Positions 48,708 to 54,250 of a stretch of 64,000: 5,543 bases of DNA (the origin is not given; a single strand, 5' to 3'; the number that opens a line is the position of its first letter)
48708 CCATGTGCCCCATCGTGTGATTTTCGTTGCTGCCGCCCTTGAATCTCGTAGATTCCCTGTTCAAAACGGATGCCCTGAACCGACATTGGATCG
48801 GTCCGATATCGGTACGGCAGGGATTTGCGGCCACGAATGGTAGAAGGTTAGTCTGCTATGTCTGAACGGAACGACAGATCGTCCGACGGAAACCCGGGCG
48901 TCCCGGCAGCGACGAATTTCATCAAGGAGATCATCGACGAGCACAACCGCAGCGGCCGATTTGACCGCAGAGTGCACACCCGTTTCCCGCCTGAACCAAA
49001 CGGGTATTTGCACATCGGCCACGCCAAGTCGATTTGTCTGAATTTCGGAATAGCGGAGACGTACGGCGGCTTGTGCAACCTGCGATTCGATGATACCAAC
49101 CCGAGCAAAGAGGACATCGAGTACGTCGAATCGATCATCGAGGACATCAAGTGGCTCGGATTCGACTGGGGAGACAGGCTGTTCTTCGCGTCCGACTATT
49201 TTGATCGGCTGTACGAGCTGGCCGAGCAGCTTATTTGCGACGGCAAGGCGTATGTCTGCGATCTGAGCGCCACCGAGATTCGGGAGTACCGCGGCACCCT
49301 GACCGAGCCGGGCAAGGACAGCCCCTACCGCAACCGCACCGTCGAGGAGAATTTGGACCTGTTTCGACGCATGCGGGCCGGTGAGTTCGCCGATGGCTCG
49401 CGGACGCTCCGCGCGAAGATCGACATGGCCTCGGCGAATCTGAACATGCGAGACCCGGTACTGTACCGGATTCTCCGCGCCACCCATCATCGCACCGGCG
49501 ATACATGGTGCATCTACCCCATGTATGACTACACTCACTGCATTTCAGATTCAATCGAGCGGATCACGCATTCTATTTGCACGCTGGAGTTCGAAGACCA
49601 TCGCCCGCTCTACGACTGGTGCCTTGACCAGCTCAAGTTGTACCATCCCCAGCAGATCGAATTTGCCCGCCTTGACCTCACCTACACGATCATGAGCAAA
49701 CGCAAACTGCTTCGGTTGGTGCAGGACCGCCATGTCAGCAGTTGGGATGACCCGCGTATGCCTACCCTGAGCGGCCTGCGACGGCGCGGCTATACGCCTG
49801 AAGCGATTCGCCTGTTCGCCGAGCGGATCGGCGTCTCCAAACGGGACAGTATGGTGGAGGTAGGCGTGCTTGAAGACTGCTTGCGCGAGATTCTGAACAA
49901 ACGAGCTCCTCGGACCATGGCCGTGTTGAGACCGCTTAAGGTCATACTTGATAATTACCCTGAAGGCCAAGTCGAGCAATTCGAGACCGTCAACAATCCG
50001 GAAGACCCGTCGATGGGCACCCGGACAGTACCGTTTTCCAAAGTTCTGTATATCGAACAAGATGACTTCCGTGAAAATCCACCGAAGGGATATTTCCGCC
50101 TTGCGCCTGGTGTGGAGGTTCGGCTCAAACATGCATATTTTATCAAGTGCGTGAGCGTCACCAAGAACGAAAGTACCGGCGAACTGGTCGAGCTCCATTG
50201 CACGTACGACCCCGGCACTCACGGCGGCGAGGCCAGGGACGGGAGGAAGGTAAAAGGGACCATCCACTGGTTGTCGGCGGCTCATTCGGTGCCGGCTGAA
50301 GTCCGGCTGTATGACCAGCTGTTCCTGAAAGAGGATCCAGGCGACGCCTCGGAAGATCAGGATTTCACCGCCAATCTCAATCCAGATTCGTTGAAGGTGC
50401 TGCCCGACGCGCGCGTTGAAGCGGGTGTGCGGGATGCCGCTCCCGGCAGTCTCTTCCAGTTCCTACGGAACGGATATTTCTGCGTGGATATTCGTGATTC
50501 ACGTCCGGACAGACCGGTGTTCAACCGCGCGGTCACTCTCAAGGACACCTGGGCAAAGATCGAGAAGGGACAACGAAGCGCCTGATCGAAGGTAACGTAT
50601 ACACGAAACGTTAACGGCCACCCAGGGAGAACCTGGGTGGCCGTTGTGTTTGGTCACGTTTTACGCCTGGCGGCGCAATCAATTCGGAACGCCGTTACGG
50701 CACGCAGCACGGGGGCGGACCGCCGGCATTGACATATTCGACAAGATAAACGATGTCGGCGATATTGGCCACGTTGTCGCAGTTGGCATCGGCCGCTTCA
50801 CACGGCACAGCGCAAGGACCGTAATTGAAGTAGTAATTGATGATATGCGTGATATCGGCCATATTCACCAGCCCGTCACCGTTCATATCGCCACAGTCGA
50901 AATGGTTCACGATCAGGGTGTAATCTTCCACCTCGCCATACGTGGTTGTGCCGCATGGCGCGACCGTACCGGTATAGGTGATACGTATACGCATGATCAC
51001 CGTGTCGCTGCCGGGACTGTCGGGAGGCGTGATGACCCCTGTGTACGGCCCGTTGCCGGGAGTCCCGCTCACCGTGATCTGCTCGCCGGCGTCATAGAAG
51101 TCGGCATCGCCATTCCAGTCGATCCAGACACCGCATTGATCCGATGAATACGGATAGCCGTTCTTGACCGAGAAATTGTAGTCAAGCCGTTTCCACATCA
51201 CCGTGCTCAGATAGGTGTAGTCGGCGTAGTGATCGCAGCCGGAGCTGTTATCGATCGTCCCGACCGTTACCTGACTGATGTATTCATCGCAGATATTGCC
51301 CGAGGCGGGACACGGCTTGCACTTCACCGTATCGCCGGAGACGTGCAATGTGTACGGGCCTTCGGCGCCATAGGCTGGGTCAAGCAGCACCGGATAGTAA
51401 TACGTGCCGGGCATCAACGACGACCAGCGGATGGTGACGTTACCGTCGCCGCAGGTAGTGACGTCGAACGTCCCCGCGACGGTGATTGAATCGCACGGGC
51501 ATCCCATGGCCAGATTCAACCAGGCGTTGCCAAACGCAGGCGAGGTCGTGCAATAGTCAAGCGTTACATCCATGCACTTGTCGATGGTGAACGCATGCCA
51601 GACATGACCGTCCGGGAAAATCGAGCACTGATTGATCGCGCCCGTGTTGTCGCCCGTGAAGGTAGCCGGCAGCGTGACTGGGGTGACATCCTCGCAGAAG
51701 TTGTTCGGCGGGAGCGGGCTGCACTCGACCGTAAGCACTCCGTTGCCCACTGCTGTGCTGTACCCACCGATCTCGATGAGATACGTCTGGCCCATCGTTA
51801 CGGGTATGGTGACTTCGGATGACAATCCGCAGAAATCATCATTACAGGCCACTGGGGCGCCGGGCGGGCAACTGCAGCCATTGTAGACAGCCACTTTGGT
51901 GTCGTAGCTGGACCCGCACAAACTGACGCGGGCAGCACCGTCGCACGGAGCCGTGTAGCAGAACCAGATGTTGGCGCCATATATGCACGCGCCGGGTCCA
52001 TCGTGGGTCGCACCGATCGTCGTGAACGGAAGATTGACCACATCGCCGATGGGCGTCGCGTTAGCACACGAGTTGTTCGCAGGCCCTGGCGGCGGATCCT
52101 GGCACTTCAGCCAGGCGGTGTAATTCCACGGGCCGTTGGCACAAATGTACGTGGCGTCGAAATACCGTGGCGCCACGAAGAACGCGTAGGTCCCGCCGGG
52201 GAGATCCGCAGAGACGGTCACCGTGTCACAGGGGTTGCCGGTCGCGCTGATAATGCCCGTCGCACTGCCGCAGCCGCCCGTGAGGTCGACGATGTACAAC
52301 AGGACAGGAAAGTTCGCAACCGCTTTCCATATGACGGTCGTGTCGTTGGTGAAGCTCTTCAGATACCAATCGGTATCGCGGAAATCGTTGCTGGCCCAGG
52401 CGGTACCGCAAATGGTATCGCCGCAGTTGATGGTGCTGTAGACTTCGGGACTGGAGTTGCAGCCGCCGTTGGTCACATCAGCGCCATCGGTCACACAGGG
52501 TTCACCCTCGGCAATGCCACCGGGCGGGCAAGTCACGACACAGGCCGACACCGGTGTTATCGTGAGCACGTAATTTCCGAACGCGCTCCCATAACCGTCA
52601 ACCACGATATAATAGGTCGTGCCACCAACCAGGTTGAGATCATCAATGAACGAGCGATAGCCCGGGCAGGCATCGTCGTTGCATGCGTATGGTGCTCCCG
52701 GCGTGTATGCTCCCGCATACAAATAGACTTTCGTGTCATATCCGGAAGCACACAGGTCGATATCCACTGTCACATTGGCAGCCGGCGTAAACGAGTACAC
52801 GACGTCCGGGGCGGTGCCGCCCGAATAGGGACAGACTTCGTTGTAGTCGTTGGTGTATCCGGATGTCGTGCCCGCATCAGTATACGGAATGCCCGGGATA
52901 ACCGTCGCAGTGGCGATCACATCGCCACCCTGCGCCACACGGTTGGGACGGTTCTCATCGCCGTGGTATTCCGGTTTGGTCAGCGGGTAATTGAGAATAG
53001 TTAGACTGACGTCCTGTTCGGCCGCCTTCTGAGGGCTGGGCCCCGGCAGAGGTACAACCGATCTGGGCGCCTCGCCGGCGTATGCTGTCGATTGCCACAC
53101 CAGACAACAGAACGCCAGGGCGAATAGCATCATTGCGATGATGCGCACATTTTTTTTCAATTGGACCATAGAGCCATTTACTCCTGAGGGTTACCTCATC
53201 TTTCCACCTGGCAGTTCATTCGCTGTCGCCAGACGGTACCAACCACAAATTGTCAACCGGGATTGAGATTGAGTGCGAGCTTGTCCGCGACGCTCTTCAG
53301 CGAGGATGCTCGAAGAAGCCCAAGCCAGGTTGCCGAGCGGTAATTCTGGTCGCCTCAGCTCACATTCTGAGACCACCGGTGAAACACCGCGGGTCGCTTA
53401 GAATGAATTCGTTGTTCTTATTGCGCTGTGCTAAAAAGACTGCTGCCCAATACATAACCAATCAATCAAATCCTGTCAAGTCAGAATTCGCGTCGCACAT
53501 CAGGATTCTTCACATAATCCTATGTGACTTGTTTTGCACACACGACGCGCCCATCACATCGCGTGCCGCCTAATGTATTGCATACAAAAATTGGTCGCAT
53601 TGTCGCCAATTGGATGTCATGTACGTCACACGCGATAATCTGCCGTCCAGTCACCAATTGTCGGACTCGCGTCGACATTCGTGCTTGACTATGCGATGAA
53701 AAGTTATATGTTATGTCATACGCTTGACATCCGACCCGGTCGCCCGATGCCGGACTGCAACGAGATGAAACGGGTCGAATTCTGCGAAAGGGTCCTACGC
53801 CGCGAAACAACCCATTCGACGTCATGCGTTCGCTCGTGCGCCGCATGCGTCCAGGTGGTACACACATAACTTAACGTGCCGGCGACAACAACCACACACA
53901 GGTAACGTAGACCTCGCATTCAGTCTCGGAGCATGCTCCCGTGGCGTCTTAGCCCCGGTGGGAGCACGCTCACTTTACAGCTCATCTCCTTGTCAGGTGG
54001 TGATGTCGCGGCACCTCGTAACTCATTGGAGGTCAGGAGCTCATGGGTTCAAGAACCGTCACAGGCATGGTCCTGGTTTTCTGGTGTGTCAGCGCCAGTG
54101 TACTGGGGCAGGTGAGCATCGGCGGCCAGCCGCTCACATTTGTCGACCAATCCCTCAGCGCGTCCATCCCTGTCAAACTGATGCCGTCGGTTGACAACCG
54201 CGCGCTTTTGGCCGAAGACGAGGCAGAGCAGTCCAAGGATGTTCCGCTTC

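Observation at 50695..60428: Cys-bracketed dockerin-like C-terminal module shared by peptidases and adhesin-like proteins: a possible protease-displaying, cellulosome-style assembly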

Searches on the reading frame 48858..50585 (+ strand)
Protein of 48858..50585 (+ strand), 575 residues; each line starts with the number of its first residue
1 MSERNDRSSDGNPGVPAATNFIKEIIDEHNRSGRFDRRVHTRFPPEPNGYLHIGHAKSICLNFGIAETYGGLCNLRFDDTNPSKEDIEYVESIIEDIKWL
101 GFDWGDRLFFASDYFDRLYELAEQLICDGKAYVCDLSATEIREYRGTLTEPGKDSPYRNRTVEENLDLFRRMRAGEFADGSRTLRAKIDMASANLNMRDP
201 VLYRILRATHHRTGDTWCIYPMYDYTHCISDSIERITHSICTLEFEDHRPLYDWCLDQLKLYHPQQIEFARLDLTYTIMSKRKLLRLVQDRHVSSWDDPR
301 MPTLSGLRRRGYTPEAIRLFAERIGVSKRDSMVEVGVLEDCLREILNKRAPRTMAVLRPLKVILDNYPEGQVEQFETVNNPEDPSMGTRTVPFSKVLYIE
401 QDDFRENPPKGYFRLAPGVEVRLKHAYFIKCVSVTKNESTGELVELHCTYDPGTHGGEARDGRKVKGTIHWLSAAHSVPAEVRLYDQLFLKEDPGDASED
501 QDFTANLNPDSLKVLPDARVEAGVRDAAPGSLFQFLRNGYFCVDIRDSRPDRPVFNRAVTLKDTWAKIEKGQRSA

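Call 10: find_encoding_contigs(protein=window:48858-50585:+, flank=10000, max_places=4)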
Protein window:48858-50585:+ (575 aa): no gene with exactly this product is on record in the collection.

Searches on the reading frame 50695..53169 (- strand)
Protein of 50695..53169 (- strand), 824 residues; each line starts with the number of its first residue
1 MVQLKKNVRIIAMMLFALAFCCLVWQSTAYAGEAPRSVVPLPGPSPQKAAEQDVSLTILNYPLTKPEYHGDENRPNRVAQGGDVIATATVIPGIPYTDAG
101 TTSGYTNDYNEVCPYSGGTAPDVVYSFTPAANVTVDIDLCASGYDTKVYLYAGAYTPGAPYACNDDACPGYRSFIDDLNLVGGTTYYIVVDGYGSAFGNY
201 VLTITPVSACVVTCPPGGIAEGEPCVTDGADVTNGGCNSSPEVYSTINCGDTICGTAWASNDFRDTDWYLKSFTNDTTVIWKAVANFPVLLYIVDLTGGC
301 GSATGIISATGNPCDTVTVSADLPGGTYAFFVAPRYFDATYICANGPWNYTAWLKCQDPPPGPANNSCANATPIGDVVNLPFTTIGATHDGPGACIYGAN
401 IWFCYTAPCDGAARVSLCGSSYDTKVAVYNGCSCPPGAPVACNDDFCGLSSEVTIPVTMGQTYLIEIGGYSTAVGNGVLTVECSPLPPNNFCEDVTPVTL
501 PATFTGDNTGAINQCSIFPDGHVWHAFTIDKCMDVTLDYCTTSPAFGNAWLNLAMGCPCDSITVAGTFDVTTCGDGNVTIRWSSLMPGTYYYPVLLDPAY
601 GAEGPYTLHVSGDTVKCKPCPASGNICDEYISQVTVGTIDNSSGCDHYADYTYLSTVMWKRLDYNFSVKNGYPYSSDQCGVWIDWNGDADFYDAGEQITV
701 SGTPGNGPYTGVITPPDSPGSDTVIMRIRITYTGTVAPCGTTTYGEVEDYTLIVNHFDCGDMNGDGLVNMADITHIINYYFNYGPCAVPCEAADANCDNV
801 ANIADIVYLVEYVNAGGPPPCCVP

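Call 3: search_protein_families(library=pfam, proteins=[window:50695-53169:-], max_evalue=0.01)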
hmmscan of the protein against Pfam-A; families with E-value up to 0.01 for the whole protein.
window:50695-53169:- (824 aa): 3 families
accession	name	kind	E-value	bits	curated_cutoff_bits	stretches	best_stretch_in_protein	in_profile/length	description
PF20009.4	GEVED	-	3.6e-18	66.6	24.4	1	679-752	2-77/78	GEVED domain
PF00404.24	Dockerin_1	-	7.2e-06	26.6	22.9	1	760-814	2-57/57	Dockerin type I domain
PF23759.1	GBD_T9SS_assoc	-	0.0018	19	27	1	364-468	1-103/116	Galactose binding domain-like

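Call 4: search_protein_families(library=ncbifam, proteins=[window:50695-53169:-], max_evalue=0.01)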
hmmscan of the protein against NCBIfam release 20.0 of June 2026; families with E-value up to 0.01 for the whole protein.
window:50695-53169:- (824 aa): 1 family
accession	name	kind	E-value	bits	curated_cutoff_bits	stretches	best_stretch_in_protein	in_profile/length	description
NF047971.1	ThermolysLepto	equivalog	2.7e-05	22.5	1350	1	627-757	634-774/776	M4 family metalopeptidase thermolysin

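Call 40: search_solved_structures(query=window:50695-53169:-, max_evalue=0.01)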
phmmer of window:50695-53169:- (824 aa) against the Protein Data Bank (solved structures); distinct sequences matched with E-value up to 0.01: 2.
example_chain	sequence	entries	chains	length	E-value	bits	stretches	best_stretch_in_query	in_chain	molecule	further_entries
2y3n_B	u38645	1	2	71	0.00051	21.6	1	760-813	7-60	CELLULOSOMAL FAMILY-48 PROCESSIVE GLYCOSIDE HYDROLASE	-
2luw_A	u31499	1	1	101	0.0012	20.4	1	112-198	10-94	Metalloprotease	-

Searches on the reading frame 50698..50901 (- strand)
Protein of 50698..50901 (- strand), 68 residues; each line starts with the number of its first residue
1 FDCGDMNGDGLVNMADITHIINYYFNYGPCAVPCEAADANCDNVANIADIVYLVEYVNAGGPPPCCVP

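Call 5: search_protein_families(library=pfam, proteins=[window:50698-50901:-], max_evalue=10)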
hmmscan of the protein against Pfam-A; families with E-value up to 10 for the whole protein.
seq(68 aa): 2 families
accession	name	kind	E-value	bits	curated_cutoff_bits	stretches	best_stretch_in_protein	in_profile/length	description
PF00404.24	Dockerin_1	-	1.3e-07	32.2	22.9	1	4-58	2-57/57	Dockerin type I domain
PF13202.12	EF-hand_5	-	0.35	10.9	25.9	1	1-13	5-17/25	EF hand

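Call 6: search_protein_families(library=ncbifam, proteins=[window:50698-50901:-], max_evalue=10)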
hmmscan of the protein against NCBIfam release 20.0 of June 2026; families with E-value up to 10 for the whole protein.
seq(68 aa): 3 families
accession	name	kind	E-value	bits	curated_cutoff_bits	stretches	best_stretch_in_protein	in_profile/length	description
NF041540.1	dockerin_GC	domain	0.0033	17.8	29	1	5-57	4-63/67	GC-type dockerin domain-anchored protein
NF049990.1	CellobisidaseCelK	equivalog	0.017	13.3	1700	1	4-57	830-882/889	cellulose 1,4-beta-cellobiosidase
NF045500.1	Omp28_seleno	equivalog_domain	0.044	13.1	200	1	5-57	323-375/377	Omp28-related selenoprotein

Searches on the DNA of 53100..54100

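Call 71: search_rna_families(source=window, start=53100, end=54100, threshold=evalue, max_evalue=1)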
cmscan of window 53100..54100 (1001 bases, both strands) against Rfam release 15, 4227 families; matches with E-value up to 1: 0.
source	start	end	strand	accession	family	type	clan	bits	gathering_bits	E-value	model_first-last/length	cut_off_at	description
